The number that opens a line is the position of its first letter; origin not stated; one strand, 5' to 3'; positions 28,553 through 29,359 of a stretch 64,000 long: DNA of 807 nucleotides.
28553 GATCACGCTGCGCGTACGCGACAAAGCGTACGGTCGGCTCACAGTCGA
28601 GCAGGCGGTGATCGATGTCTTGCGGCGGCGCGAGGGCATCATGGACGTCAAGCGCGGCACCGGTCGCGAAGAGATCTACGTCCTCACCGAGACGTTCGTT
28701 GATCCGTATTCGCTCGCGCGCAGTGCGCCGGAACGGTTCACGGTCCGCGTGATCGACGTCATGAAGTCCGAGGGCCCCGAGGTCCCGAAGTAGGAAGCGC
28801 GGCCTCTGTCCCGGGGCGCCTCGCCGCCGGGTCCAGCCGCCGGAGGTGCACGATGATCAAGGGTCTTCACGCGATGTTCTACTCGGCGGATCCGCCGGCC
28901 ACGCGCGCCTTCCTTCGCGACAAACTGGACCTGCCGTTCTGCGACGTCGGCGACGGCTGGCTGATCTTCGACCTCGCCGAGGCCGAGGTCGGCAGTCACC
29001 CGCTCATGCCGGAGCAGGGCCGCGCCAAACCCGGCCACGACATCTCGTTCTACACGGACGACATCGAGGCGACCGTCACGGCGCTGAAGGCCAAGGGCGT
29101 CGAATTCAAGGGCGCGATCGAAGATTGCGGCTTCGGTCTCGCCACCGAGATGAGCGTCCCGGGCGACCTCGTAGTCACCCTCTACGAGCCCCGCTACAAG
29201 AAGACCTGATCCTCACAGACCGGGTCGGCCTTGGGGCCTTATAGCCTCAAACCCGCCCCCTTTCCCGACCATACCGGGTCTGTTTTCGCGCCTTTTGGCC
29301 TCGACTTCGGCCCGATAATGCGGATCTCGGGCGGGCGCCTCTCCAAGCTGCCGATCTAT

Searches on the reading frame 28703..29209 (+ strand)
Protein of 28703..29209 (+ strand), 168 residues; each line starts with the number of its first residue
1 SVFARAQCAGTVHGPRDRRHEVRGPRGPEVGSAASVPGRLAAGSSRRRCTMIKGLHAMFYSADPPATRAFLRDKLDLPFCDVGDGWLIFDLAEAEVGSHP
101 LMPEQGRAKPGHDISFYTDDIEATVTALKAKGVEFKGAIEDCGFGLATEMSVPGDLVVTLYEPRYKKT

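Call 10: search_protein_families(library=pfam, proteins=[window:28703-29209:+], max_evalue=0.01)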
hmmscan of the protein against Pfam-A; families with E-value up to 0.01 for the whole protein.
window:28703-29209:+ (168 aa): 1 family
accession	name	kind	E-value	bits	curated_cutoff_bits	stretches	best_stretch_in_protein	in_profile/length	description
PF00903.31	Glyoxalase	-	6.3e-06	27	20.6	1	56-146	4-106/121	Glyoxalase/Bleomycin resistance protein/Dioxygenase superfamily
